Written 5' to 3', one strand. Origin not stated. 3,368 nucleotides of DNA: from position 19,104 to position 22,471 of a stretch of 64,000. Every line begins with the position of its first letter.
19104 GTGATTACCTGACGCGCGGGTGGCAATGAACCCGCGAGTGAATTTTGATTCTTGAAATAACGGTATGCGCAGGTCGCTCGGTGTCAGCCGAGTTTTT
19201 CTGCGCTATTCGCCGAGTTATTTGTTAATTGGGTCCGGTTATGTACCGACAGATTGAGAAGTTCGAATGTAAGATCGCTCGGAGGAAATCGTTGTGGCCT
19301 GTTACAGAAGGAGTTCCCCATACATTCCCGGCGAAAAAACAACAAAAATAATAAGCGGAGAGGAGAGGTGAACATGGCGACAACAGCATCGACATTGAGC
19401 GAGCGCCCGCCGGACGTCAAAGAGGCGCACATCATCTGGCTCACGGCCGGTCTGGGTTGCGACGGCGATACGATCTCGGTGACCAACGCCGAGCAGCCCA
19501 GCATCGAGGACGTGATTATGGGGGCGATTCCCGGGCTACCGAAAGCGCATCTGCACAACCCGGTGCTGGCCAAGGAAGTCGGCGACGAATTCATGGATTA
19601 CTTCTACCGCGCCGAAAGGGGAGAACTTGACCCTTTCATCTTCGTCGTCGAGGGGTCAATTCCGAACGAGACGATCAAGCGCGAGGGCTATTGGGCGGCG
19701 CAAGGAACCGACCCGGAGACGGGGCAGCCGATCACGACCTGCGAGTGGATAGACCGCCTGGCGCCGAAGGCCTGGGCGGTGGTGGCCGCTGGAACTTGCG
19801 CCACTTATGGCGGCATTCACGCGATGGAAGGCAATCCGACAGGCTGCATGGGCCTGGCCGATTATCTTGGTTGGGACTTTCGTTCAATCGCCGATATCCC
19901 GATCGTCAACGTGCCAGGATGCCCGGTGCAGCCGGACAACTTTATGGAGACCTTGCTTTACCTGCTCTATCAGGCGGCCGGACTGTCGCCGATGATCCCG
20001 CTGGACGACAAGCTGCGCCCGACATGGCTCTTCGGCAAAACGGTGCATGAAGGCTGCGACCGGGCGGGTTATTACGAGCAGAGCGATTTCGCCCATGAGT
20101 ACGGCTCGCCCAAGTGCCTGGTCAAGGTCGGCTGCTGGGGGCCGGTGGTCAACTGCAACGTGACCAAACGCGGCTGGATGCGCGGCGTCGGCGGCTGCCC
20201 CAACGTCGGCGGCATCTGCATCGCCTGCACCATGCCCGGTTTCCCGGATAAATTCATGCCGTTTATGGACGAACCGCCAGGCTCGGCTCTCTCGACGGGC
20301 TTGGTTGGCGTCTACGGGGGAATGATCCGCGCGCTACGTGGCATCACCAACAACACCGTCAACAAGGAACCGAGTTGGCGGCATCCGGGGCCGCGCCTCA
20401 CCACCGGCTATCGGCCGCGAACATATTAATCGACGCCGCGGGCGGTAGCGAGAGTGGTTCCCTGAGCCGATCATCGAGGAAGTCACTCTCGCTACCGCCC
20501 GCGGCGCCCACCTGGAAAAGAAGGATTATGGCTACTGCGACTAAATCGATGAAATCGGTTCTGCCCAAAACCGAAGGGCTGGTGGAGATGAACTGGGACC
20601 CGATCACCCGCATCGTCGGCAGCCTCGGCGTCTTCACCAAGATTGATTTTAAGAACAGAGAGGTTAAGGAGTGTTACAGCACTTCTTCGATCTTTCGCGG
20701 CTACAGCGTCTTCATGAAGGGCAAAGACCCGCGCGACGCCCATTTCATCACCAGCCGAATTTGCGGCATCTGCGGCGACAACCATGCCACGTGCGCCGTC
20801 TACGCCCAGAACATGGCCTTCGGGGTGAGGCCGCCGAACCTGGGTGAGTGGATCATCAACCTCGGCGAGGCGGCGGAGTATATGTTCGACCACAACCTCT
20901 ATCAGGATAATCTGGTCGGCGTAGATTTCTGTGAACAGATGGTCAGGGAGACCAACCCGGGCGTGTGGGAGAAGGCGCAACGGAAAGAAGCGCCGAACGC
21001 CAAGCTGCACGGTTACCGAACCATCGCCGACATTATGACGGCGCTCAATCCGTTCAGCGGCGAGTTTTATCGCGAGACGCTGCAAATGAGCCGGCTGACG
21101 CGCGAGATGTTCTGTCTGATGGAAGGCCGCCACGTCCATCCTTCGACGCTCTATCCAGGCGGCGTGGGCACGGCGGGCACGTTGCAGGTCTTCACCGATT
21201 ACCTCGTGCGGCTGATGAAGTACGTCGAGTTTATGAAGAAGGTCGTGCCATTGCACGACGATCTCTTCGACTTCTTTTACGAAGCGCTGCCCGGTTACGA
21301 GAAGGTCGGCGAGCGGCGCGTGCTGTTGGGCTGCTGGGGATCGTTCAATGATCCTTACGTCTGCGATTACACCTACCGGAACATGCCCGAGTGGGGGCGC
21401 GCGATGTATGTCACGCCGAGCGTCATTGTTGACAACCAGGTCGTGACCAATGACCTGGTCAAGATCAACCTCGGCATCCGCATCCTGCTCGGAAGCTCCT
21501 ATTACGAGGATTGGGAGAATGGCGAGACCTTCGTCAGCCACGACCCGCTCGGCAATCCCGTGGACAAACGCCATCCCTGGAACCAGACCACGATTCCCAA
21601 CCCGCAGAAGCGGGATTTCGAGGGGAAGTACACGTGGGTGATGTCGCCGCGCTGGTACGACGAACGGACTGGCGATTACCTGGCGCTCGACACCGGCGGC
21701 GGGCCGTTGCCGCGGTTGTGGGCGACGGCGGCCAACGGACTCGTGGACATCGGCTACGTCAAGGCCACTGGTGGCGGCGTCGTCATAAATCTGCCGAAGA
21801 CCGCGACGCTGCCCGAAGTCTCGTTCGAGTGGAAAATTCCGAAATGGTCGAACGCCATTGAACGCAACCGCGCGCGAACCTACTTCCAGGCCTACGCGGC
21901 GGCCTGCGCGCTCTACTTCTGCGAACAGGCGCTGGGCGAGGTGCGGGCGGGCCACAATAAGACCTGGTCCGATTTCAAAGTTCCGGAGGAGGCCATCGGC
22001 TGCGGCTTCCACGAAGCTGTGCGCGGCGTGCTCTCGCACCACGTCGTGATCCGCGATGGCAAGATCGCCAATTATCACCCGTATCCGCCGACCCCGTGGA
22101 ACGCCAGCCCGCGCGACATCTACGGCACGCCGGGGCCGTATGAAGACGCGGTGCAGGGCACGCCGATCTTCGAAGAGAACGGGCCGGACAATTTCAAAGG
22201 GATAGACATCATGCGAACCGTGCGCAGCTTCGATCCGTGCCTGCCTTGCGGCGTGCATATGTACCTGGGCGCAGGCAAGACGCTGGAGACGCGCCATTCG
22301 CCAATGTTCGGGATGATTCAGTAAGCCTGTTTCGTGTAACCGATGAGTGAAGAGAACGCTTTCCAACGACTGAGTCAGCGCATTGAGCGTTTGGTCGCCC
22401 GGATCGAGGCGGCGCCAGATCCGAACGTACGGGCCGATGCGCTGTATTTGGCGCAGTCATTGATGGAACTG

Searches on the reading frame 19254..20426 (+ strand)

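Call 7: search_protein_families(library=pfam, proteins=[window:19254-20426:+], max_evalue=0.001)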
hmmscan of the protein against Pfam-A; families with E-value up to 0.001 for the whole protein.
window:19254-20426:+ (391 aa): 2 families
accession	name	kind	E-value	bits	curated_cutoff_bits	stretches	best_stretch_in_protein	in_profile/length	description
PF01058.29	Oxidored_q6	-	4.2e-24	85.1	27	1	69-237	1-128/128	NADH ubiquinone oxidoreductase, 20 Kd subunit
PF14720.11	NiFe_hyd_SSU_C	-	8e-23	81.1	27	1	260-337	1-79/80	NiFe/NiFeSe hydrogenase small subunit C-terminal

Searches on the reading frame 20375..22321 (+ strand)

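Call 7: search_protein_families(library=pfam, proteins=[window:20375-22321:+], max_evalue=0.001)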
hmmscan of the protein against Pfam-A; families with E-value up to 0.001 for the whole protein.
window:20375-22321:+ (649 aa): 1 family
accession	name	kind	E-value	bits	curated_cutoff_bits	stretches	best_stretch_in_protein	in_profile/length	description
PF00374.24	NiFeSe_Hases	-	4.2e-60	204.6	25.8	2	231-628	152-508/508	Nickel-dependent hydrogenase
